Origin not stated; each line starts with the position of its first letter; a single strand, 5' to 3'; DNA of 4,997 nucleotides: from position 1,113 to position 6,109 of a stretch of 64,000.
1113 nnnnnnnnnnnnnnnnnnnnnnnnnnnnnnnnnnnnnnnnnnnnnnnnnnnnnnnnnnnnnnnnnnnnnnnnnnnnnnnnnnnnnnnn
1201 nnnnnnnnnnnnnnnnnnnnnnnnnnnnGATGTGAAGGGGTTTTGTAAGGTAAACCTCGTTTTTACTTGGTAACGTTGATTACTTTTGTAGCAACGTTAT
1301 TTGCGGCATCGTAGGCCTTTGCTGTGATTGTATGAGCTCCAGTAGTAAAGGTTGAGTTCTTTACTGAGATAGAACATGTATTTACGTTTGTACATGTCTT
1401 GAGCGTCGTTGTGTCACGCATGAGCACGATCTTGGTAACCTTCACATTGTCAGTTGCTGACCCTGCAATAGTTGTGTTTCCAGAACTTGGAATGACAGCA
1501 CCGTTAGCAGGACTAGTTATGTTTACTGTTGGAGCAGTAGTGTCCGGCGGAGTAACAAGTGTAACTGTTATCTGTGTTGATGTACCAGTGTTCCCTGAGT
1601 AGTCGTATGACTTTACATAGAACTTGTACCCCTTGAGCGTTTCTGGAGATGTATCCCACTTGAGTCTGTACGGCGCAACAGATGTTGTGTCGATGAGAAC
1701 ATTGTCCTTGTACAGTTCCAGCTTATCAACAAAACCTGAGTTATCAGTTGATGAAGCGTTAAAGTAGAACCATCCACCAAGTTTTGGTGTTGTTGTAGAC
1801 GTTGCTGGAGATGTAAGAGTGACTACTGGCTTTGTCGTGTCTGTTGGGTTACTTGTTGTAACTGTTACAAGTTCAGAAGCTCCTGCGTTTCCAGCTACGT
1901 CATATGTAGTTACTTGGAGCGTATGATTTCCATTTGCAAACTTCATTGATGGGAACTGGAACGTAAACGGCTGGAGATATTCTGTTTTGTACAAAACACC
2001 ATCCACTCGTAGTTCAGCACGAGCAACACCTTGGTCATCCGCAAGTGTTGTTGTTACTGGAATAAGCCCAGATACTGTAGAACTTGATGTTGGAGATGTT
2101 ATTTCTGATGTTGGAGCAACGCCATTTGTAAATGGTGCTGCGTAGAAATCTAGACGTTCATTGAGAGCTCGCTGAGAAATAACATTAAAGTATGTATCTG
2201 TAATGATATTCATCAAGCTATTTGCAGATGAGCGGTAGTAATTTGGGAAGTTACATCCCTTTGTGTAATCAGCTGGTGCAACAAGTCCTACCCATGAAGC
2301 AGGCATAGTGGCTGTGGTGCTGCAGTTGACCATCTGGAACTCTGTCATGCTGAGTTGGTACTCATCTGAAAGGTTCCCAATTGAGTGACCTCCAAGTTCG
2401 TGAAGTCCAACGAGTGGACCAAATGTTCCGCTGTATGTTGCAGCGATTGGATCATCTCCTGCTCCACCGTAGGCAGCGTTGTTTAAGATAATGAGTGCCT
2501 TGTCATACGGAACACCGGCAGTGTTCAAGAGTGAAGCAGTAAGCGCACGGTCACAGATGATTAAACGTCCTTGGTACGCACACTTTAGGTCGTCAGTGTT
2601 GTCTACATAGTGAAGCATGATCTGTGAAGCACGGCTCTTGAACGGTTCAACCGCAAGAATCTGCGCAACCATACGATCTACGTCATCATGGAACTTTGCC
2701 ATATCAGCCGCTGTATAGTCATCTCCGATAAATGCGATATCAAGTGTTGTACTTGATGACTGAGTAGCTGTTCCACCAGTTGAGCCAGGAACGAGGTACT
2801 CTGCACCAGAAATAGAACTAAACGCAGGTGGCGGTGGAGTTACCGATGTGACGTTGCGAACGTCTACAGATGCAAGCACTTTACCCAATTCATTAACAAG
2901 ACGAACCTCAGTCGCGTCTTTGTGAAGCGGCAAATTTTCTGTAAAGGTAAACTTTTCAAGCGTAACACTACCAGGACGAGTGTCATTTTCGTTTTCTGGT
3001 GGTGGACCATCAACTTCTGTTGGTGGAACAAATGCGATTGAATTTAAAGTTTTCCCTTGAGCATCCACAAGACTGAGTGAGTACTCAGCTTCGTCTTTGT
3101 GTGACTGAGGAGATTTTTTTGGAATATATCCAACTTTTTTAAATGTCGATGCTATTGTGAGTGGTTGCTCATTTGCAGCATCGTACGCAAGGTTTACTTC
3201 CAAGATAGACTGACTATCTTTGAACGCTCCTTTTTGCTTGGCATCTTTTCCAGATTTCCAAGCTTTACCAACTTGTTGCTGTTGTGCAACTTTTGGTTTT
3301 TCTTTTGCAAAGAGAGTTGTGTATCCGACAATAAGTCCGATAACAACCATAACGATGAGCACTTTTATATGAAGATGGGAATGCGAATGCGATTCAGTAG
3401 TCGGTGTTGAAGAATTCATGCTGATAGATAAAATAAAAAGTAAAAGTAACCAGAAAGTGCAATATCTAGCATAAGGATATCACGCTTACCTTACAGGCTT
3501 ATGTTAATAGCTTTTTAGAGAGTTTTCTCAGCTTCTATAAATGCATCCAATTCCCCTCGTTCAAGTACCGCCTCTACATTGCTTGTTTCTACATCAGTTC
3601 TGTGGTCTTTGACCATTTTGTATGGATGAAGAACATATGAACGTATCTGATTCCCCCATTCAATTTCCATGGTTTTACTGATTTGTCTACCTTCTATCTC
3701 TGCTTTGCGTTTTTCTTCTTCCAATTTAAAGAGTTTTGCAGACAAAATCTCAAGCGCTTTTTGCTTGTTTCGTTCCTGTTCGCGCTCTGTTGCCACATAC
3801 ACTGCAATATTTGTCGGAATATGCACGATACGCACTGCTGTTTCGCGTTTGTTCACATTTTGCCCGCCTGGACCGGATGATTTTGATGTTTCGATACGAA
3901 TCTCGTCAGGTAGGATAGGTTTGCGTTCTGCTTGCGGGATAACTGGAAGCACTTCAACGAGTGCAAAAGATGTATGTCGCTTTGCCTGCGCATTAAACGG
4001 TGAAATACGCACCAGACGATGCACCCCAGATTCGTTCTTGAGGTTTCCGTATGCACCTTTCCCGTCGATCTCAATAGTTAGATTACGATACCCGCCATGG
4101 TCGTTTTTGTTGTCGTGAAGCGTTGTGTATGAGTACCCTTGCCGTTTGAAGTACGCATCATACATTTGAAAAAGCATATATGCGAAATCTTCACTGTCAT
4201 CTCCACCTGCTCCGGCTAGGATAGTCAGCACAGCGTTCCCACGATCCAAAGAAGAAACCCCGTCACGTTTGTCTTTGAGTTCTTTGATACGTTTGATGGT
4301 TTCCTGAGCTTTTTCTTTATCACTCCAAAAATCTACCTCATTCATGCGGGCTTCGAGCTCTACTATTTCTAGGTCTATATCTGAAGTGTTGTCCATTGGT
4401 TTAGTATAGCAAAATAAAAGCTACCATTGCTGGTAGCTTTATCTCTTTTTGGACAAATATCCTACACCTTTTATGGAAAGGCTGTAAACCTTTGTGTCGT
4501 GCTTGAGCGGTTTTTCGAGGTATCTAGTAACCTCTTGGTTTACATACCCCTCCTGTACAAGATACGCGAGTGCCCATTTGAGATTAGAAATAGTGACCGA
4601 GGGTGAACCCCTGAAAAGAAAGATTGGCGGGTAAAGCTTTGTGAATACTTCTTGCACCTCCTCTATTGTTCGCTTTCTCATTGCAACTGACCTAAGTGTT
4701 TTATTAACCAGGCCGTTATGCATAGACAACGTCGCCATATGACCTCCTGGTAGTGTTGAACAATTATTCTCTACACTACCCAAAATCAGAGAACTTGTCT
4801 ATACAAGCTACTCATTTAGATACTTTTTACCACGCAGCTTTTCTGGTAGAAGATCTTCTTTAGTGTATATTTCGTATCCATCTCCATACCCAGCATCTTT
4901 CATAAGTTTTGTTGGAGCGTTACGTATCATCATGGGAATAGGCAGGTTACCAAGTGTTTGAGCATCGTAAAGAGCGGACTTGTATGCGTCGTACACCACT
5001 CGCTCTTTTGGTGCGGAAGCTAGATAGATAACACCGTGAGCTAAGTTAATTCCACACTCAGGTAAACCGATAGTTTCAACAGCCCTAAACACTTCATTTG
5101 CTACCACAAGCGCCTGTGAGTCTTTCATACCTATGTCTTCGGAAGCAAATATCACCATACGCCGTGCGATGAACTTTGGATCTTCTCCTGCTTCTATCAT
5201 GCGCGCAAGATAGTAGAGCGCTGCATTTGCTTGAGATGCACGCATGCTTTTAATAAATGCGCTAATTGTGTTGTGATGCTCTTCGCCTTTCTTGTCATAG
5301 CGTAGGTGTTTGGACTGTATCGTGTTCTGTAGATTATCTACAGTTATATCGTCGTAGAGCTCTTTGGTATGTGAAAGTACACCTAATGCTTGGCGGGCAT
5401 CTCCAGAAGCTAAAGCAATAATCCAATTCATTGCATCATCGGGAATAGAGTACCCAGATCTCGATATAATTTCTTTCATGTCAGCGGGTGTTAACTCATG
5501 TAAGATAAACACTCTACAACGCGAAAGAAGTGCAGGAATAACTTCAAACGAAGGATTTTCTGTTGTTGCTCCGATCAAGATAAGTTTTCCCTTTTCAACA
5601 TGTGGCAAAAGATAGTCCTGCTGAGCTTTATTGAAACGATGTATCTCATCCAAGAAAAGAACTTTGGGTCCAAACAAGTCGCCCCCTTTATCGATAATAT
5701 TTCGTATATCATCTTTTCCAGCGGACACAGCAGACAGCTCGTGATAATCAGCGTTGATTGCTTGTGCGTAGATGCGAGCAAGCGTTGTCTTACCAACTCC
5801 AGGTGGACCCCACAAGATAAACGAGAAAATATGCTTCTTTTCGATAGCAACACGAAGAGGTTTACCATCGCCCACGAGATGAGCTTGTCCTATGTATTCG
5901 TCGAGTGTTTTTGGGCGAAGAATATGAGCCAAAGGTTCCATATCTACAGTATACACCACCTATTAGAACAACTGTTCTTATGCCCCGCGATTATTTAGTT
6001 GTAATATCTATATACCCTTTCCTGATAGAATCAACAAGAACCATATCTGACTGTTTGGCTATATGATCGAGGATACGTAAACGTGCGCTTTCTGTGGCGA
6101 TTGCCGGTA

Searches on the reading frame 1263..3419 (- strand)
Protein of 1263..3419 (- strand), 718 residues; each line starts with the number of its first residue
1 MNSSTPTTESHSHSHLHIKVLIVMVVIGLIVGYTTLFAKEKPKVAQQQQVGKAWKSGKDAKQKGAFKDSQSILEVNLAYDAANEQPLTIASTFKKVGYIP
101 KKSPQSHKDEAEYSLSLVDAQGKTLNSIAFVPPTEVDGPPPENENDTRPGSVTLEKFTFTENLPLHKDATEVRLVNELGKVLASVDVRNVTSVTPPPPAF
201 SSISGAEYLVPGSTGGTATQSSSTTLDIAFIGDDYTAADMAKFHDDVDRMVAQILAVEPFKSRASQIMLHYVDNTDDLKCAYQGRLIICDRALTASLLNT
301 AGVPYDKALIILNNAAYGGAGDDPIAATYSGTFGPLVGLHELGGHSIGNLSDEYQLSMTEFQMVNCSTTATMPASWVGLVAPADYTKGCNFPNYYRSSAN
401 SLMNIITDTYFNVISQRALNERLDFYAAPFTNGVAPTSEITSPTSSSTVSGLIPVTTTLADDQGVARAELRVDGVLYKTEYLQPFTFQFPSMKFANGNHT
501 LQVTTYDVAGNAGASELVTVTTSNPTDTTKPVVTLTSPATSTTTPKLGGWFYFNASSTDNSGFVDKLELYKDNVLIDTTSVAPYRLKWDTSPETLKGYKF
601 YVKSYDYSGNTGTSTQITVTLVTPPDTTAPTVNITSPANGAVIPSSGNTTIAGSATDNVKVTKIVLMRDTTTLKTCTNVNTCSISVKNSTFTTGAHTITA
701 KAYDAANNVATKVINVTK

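Call 50: search_protein_families(library=pfam, proteins=[window:1263-3419:-], max_evalue=0.00001)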
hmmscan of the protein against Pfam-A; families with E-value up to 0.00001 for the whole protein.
window:1263-3419:- (718 aa): 3 families
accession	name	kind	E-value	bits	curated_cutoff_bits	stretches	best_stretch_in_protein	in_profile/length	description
PF17957.7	Big_7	-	3.5e-33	114.5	24.1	3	436-503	1-70/70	Bacterial Ig domain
PF09471.16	Peptidase_M64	-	2.4e-16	60.2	26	1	285-364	92-171/302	IgA Peptidase M64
PF19077.6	Big_13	-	2.8e-07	31.4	27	0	483-521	62-99/102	Bacterial Ig-like domain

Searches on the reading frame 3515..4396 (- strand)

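Call 50: search_protein_families(library=pfam, proteins=[window:3515-4396:-], max_evalue=0.00001)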
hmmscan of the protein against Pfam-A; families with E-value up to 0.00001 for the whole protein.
window:3515-4396:- (293 aa): 2 families
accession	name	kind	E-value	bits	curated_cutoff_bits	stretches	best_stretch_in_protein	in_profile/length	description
PF03462.23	PCRF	-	6.3e-40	137.5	24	1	50-147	97-194/194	PCRF domain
PF00472.26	RF-1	-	3e-35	121.1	35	1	161-266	7-116/116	RF-1 domain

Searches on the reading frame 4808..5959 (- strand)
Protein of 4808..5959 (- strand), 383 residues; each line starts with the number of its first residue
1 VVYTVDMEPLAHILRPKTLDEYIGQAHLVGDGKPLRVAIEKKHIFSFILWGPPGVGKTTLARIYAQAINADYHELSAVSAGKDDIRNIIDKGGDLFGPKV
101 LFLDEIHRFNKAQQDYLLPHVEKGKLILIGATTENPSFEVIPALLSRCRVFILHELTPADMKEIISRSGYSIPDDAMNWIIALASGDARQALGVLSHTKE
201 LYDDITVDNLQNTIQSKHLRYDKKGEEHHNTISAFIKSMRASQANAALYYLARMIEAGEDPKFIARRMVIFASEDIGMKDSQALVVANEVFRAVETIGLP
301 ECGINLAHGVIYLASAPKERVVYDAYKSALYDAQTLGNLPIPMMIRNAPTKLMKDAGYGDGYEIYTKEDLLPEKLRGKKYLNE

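Call 50: search_protein_families(library=pfam, proteins=[window:4808-5959:-], max_evalue=0.00001)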
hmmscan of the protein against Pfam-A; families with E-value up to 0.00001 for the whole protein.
window:4808-5959:- (383 aa): 5 families
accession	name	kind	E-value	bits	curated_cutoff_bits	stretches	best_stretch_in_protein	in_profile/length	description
PF12002.13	MgsA_C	-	1.9e-47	161.7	27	1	242-375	2-142/167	MgsA AAA+ ATPase C terminal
PF16193.11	AAA_assoc_2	-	2.9e-20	72.7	34.3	1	170-240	5-81/81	AAA C-terminal domain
PF00004.35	AAA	-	6e-18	66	21.2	1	48-153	2-128/131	ATPase family associated with various cellular activities (AAA)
PF05496.18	RuvB_N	-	6.9e-16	58.8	27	1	14-131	1-119/159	Holliday junction DNA helicase RuvB P-loop domain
PF07728.20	AAA_5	-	2.1e-08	34.7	22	1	47-132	2-101/139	AAA domain (dynein-related subfamily)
